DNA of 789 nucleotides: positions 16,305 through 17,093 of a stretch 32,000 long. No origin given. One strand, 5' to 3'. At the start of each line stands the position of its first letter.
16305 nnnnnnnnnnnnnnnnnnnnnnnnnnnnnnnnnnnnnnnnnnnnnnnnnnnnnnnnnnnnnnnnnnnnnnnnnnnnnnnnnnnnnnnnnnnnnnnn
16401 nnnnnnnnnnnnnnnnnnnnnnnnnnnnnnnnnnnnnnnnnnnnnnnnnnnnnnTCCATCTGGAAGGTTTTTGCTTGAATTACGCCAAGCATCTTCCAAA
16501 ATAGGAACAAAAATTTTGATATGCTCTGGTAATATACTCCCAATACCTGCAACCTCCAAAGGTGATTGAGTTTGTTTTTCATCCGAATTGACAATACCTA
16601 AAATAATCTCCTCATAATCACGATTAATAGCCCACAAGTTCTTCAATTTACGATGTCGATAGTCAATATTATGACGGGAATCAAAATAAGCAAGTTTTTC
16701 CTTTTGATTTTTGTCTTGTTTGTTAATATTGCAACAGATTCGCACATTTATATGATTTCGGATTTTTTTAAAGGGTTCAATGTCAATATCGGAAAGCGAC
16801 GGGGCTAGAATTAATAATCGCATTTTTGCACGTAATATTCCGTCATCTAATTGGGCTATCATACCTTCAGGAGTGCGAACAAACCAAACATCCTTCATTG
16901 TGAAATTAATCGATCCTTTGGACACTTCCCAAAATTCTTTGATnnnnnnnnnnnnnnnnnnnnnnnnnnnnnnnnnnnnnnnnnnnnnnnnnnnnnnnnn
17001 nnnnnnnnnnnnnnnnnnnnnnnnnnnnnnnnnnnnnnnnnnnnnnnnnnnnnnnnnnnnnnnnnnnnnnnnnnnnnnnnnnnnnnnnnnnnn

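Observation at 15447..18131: ~895-aa protein with an unusual domain chain: Cys/His knuckle, TrmB wHTH, long helical region, TrmB-C/PLD-like domain, disordered region and helical C-terminal domain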

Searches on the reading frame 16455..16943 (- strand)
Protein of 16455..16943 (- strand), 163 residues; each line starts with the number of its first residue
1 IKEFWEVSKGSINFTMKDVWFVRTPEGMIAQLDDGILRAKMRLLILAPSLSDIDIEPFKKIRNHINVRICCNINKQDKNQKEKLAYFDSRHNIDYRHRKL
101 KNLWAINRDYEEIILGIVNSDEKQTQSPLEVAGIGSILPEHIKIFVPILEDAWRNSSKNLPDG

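Call 37: search_solved_structures(query=A4, max_evalue=10, show_alignments=5)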
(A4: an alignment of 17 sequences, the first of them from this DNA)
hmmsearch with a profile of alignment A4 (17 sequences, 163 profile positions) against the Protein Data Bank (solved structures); distinct sequences matched with E-value up to 10: 0.

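Call 48: search_protein_representatives(alignment_id=A4)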
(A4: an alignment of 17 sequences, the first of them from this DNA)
Query: 17 sequences, 163 profile positions. Proteins with E-value up to 0.001 (for the whole library): 254; up to 1e-10: 99; up to 1e-30: 57. The best 150 are listed.
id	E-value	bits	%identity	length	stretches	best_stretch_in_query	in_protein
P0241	1.2e-76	271.9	-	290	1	1-162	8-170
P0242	1.8e-76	271.4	-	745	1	1-162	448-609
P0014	1.1e-75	268.8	-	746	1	1-162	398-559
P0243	4.3e-75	266.8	-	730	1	2-162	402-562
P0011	4.7e-75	266.7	-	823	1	1-161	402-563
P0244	1.5e-74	265.1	-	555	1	1-160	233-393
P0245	7.7e-74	262.8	-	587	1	1-162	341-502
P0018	1.9e-73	261.5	-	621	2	2-161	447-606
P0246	1.1e-72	259.0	-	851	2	1-161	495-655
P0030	2.6e-72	257.8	-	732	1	1-162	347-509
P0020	4.6e-72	257.0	-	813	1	2-161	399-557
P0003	1.2e-71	255.6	-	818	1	1-160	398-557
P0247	9.9e-71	252.7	-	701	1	1-161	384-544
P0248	1.9e-70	251.7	-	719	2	1-161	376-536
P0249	2.0e-70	251.7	-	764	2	1-159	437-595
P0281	1.1e-39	151.8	-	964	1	4-161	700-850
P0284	1.1e-37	145.3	-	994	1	2-157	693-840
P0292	2.6e-22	95.2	-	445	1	4-158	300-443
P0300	2.5e-17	79.1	-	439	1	7-157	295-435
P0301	7.2e-17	77.5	-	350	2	22-157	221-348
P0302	1.4e-16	76.6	-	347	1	14-156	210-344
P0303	6.9e-15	71.1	-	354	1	24-158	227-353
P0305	5.9e-14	68.1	-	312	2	15-153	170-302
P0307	2.1e-13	66.3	-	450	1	1-157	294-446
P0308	3.4e-13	65.6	-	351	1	14-154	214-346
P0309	4.9e-13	65.1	-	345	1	2-154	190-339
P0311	1.9e-12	63.2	-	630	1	1-157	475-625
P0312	2.1e-12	63.0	-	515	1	5-161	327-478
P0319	6.4e-12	61.4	-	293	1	31-158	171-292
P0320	8.0e-12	61.1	-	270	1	27-158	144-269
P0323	3.5e-11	59.1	-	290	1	30-158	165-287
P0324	3.8e-11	58.9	-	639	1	12-158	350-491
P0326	4.9e-11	58.6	-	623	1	2-157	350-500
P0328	6.6e-11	58.1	-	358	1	24-158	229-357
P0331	1.2e-10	57.3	-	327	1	17-116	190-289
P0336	2.4e-10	56.3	-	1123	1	3-160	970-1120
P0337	2.7e-10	56.1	-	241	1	27-158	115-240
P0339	3.8e-10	55.7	-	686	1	4-160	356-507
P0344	5.7e-10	55.1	-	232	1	36-158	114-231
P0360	1.4e-08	50.6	-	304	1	32-158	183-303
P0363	2.1e-08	50.0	-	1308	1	5-152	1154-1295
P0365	2.3e-08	49.9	-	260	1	14-160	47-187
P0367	3.3e-08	49.4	-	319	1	22-156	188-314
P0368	3.7e-08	49.2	-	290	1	31-158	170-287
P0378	1.2e-07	47.5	-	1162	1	5-161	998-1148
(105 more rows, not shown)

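Call 49: search_protein_families(library=pfam, proteins=[P0292, P0300, P0301, P0302, P0303, P0305, P0307, P0308, P0309, P0328], max_evalue=0.01)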
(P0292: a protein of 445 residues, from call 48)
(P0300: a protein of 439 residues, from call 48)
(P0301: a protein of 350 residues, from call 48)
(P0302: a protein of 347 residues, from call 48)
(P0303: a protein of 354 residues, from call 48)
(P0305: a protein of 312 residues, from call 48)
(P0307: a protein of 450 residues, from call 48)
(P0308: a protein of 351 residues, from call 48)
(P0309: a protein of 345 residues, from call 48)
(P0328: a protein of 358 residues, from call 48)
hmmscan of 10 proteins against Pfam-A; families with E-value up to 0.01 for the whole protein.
P0292 (445 aa): 2 families
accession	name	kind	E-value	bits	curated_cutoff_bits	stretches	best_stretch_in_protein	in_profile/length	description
PF01978.25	TrmB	-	1.2e-07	31.9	25.6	1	129-191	3-67/68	Sugar-specific transcriptional regulator TrmB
PF23289.1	Spectrin_5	-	0.00044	20.7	27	0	192-227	12-49/80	Guanine nucleotide exchange factor DBS-like, spectrin-like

P0300 (439 aa): 3 families
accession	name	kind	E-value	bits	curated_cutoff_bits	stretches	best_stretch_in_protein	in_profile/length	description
PF01978.25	TrmB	-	0.00011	22.4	25.6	1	122-180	4-64/68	Sugar-specific transcriptional regulator TrmB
PF13286.11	HD_assoc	-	0.0023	18.8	22.2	1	248-294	3-48/91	Phosphohydrolase-associated domain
PF04079.22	SMC_ScpB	-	0.0054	16.8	27.4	0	121-178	78-139/160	Segregation and condensation complex subunit ScpB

P0301 (350 aa): 3 families
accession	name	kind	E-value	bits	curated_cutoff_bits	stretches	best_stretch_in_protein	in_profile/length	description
PF11495.14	Regulator_TrmB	-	0.0014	18.3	22.2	1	220-295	4-77/233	Archaeal transcriptional regulator TrmB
PF12128.14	DUF3584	-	0.0019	16.2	31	1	98-226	232-362/1191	Protein of unknown function (DUF3584)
PF13851.11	GAS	-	0.0059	16.5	32.3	1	98-235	17-147/200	Growth-arrest specific micro-tubule binding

P0302 (347 aa): 2 families
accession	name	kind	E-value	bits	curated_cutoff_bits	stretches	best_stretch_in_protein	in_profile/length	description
PF13863.11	DUF4200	-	0.0022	18.8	29.7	1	114-211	10-107/119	Domain of unknown function (DUF4200)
PF06160.17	EzrA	-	0.0041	15.9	39.6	1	15-162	345-489/557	Septation ring formation regulator, EzrA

P0303 (354 aa): 3 families
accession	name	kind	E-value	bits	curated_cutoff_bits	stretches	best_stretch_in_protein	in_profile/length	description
PF16515.11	HIP1_clath_bdg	-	0.0025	18.6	28.8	0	159-212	39-92/99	Clathrin-binding domain of Huntingtin-interacting protein 1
PF04102.17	SlyX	-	0.0046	18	30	0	96-151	3-58/67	SlyX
PF06818.20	Fez1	-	0.0079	17.1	34.4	0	146-224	26-104/199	Fez1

P0305 (312 aa): 2 families
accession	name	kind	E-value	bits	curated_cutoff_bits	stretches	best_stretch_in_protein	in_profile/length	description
PF11495.14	Regulator_TrmB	-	0.00021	21.1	22.2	0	175-279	3-106/233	Archaeal transcriptional regulator TrmB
PF10674.14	Ycf54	-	0.00023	21.8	25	0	273-299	56-83/92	Ycf54 protein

P0307 (450 aa): 8 families
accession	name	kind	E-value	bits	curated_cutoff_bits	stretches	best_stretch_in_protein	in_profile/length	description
PF01442.23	Apolipoprotein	-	6.9e-11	42.6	90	1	119-297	7-184/190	Apolipoprotein A1/A4/E domain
PF01978.25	TrmB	-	2.2e-09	37.5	25.6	1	11-77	1-67/68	Sugar-specific transcriptional regulator TrmB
PF04513.17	Baculo_PEP_C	-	0.00015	22.3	38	0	150-197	43-93/140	Baculovirus polyhedron envelope protein, PEP, C terminus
PF21329.2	CYP38_PsbQ-like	-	0.00089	20.2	27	1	118-217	17-113/117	Peptidyl-prolyl cis-trans isomerase CYP38-like, PsbQ-like domain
PF11495.14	Regulator_TrmB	-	0.0019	17.9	22.2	1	312-449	2-136/233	Archaeal transcriptional regulator TrmB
PF05478.16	Prominin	-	0.0019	16.8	34.3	1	87-296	210-411/799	Prominin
PF07464.16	ApoLp-III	-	0.0024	18.4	36.3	0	99-196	41-141/146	Apolipophorin-III precursor (apoLp-III)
PF21896.2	Talin_IBS2B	-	0.005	17.2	27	0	127-252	22-118/118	Talin IBS2B domain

P0308 (351 aa): 9 families
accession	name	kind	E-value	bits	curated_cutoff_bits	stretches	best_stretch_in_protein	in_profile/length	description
PF00038.26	Filament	-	3.6e-05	24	40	0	18-104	185-271/313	Intermediate filament protein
PF07889.17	DUF1664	-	0.00031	21.2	34.6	0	117-178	55-119/124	Protein of unknown function (DUF1664)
PF00170.26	bZIP_1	-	0.00089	19.8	27.6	1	135-176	22-63/64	bZIP transcription factor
PF04728.18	LPP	-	0.0021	18.8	29.1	0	143-167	4-28/53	Lipoprotein leucine-zipper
PF06005.17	ZapB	-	0.0028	18.5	31.5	0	124-177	10-63/71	Cell division protein ZapB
PF10498.14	IFT57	-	0.003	17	40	0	83-202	234-351/360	Intra-flagellar transport protein 57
PF05010.19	TACC_C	-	0.0032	17.7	29.9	1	42-161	7-132/201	Transforming acidic coiled-coil-containing protein (TACC), C-terminal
PF16716.10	BST2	-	0.0043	18.1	27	0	159-212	37-90/91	Bone marrow stromal antigen 2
PF08614.16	ATG16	-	0.0045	17.6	33.7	0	145-212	108-175/200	Autophagy protein 16 (ATG16)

P0309 (345 aa): 4 families
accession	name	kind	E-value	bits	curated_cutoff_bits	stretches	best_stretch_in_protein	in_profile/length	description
PF01442.23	Apolipoprotein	-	3e-08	34.1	90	1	5-106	86-187/190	Apolipoprotein A1/A4/E domain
PF11495.14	Regulator_TrmB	-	0.00019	21.2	22.2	1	207-344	2-135/233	Archaeal transcriptional regulator TrmB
PF23854.1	DUF7217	-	0.0026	17.9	29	0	145-229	117-205/238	Domain of unknown function (DUF7217)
PF05597.16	Phasin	-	0.0041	17.6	28.8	0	39-113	41-116/126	Poly(hydroxyalcanoate) granule associated protein (phasin)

P0328 (358 aa): 4 families
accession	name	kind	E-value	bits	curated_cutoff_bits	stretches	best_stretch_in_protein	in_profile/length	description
PF08614.16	ATG16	-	5.3e-06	27.2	33.7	1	17-132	53-172/200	Autophagy protein 16 (ATG16)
PF05667.16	CCDC22_CC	-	0.00015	21.5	39.2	1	29-215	193-366/477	CCDC22 protein coiled-coil region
PF10186.14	ATG14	-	0.0023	17.5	33.2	1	117-218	18-107/347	Vacuolar sorting 38 and autophagy-related subunit 14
PF19220.6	Rod_CreS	-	0.0062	16.1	100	0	35-118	49-132/359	Crescentin, rod domain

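Call 50: search_protein_families(library=pfam, proteins=[P0311, P0312, P0324, P0326, P0336, P0339, P0363, P0378, P0281, P0284], max_evalue=0.01)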
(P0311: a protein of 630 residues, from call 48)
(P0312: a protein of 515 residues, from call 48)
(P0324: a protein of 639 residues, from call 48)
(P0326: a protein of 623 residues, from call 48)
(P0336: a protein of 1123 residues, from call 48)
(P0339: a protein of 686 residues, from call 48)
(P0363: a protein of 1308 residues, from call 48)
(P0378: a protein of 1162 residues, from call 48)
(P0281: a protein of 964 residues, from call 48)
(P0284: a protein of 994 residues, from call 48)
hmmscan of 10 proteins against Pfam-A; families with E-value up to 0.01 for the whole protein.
P0311 (630 aa): 3 families
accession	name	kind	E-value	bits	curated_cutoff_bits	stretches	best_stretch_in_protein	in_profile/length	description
PF01442.23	Apolipoprotein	-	0.003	17.7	90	0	286-340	104-161/190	Apolipoprotein A1/A4/E domain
PF01978.25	TrmB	-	0.0047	17.2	25.6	0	29-78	12-60/68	Sugar-specific transcriptional regulator TrmB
PF04513.17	Baculo_PEP_C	-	0.0097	16.4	38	0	406-463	20-78/140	Baculovirus polyhedron envelope protein, PEP, C terminus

P0312 (515 aa): 1 family
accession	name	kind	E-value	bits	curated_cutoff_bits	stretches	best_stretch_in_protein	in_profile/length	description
PF04513.17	Baculo_PEP_C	-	0.0075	16.8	38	1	231-317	35-120/140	Baculovirus polyhedron envelope protein, PEP, C terminus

P0324 (639 aa): 0 families

P0326 (623 aa): 0 families

P0336 (1123 aa): 3 families
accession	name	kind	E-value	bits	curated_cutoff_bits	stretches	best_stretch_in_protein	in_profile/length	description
PF01442.23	Apolipoprotein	-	8.4e-18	65.2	90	3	307-477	18-188/190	Apolipoprotein A1/A4/E domain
PF08350.17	FilR1_middle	-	0.00096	19.6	27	1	1003-1088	15-103/128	Methanogenesis regulatory protein FilR1, middle domain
PF01978.25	TrmB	-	0.0055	17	25.6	0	21-84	4-66/68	Sugar-specific transcriptional regulator TrmB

P0339 (686 aa): 0 families

P0363 (1308 aa): 3 families
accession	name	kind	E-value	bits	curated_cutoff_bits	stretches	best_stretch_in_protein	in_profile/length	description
PF01442.23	Apolipoprotein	-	2.2e-23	83.4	90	3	741-905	3-163/190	Apolipoprotein A1/A4/E domain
PF04513.17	Baculo_PEP_C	-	1.6e-08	35.1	38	0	927-1046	25-132/140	Baculovirus polyhedron envelope protein, PEP, C terminus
PF01978.25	TrmB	-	2.7e-08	34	25.6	1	12-76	3-67/68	Sugar-specific transcriptional regulator TrmB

P0378 (1162 aa): 4 families
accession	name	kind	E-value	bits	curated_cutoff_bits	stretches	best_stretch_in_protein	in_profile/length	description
PF01442.23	Apolipoprotein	-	2e-11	44.4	90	1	234-355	45-166/190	Apolipoprotein A1/A4/E domain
PF01978.25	TrmB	-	0.00055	20.2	25.6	1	21-88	1-67/68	Sugar-specific transcriptional regulator TrmB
PF04513.17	Baculo_PEP_C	-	0.00062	20.3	38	0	754-885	2-131/140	Baculovirus polyhedron envelope protein, PEP, C terminus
PF12802.13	MarR_2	-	0.0095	16.5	27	0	26-82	2-59/61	MarR family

P0281 (964 aa): 6 families
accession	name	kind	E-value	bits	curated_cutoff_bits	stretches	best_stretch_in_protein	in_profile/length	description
PF04513.17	Baculo_PEP_C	-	7.5e-11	42.7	38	0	605-700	18-111/140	Baculovirus polyhedron envelope protein, PEP, C terminus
PF01978.25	TrmB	-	2.1e-06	27.9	25.6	1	15-81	1-67/68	Sugar-specific transcriptional regulator TrmB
PF23854.1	DUF7217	-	7.3e-06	26.3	29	0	601-682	131-211/238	Domain of unknown function (DUF7217)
PF08656.15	DASH_Dad3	-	2.5e-05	24.6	23.1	0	175-226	13-54/76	DASH complex subunit Dad3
PF06062.16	UPF0231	-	0.0031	18.3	25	0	470-511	12-52/121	Uncharacterised protein family (UPF0231)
PF01442.23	Apolipoprotein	-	0.0089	16.2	90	0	564-692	5-125/190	Apolipoprotein A1/A4/E domain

P0284 (994 aa): 3 families
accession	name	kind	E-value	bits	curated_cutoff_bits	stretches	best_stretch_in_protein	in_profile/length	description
PF01978.25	TrmB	-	4.4e-11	42.9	25.6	1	10-76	1-67/68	Sugar-specific transcriptional regulator TrmB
PF04513.17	Baculo_PEP_C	-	5.1e-07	30.3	38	0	398-497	20-119/140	Baculovirus polyhedron envelope protein, PEP, C terminus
PF24332.1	DUF7500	-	0.0015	19.1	27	0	392-449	85-138/187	Family of unknown function (DUF7500)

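Call 51: list_cluster_members(proteins=[P0281, P0284, P0292, P0300, P0307, P0311, P0336, P0363, P0378, P0301])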
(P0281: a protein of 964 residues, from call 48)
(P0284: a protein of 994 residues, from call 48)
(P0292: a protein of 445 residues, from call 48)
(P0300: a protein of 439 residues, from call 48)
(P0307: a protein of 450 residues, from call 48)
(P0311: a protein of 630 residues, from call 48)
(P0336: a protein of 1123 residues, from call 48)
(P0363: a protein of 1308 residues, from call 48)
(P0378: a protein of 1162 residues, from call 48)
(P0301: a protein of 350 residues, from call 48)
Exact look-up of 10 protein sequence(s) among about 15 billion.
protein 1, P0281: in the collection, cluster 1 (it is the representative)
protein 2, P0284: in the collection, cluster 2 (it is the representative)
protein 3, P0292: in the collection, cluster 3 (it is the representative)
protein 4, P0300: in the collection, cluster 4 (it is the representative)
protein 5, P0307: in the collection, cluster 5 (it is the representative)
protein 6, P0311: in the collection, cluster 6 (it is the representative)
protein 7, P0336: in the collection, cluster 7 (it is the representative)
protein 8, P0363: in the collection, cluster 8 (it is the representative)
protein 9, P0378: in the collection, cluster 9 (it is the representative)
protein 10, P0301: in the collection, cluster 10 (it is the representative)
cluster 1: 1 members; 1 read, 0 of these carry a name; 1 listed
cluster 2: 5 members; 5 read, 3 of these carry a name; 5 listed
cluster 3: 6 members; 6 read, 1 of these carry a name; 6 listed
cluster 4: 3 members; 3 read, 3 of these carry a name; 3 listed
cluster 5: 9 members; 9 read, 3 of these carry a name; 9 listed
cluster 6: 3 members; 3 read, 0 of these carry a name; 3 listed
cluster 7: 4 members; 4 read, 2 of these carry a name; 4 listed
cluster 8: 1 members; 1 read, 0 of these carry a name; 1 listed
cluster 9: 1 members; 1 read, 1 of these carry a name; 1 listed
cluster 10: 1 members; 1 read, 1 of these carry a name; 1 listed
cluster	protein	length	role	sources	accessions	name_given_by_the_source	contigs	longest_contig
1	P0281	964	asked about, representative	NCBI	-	-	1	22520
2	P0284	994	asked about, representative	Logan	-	-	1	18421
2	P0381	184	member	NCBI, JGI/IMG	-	hypothetical protein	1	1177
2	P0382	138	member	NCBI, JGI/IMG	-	sugar-specific transcriptional regulator TrmB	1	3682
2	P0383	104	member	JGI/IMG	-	hypothetical protein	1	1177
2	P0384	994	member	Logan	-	-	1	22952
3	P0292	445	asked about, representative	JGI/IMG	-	-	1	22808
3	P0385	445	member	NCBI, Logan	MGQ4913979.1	MAG: helix-turn-helix domain-containing protein [Candidatus Asgardarchaeia archaeon]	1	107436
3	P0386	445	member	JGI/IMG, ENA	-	-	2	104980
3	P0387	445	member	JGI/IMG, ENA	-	-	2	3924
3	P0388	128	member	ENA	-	-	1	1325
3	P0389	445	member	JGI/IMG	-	-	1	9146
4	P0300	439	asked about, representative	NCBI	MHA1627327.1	MAG: hypothetical protein ACTSYT_05555 [Candidatus Asgardarchaeia archaeon]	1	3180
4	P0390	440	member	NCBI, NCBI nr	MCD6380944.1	MAG: hypothetical protein J7L50_01280 [Candidatus Odinarchaeota archaeon] | hypothetical protein [Candidatus Odinarchaeota archaeon]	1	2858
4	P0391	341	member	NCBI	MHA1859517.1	MAG: hypothetical protein ACTSVF_00210, partial [Candidatus Asgardarchaeia archaeon]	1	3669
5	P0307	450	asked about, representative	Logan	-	-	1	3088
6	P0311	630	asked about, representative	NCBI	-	-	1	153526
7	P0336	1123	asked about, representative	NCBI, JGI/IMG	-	-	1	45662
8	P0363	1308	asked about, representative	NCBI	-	-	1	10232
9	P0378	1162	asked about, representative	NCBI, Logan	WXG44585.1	MAG: hypothetical protein WED04_11225 [Promethearchaeati archaeon SRVP18_Atabeyarchaeia-1]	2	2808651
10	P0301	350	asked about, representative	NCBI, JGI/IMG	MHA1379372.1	MAG: hypothetical protein ACTSRG_13410 [Candidatus Helarchaeota archaeon]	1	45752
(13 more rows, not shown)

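Call 52: find_encoding_contigs(protein=P0292, flank=6000, max_places=1)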
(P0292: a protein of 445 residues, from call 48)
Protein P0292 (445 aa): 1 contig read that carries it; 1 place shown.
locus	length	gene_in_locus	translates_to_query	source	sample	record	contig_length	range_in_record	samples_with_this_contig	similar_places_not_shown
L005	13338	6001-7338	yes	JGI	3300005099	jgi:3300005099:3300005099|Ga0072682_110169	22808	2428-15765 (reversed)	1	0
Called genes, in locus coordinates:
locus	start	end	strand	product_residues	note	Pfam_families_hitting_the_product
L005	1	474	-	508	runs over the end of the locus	PF02518:HATPase_c, PF13589:HATPase_c_3, PF09239:Topo-VIb_trans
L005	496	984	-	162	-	-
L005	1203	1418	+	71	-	PF01423:LSM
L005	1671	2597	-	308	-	PF09202:Rio2_N (faint), PF01163:RIO1, PF06293:Kdo (faint)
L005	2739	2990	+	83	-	PF01998:DUF131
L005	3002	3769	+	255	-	PF00702:Hydrolase, PF13419:HAD_2, PF13242:Hydrolase_like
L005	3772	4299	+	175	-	-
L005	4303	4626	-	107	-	PF01588:tRNA_bind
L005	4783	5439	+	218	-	PF00025:Arf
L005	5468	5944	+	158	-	PF01467:CTP_transf_like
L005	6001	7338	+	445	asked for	PF01978:TrmB (weak)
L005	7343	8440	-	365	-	-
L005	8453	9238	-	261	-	PF00025:Arf, PF00071:Ras, PF01926:MMR_HSR1 (faint), PF08477:Roc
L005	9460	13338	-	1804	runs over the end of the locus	-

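Call 53: find_encoding_contigs(protein=P0307, flank=6000, max_places=1)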
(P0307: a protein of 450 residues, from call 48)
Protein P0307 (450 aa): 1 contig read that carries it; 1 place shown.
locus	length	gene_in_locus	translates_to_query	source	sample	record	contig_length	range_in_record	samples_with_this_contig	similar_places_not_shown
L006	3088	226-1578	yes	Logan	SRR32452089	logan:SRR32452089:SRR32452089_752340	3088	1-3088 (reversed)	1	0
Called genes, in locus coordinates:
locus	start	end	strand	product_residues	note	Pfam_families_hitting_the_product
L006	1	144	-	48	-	?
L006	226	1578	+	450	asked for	PF01978:TrmB, PF01442:Apolipoprotein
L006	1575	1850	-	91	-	-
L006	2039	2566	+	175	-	-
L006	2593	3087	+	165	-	?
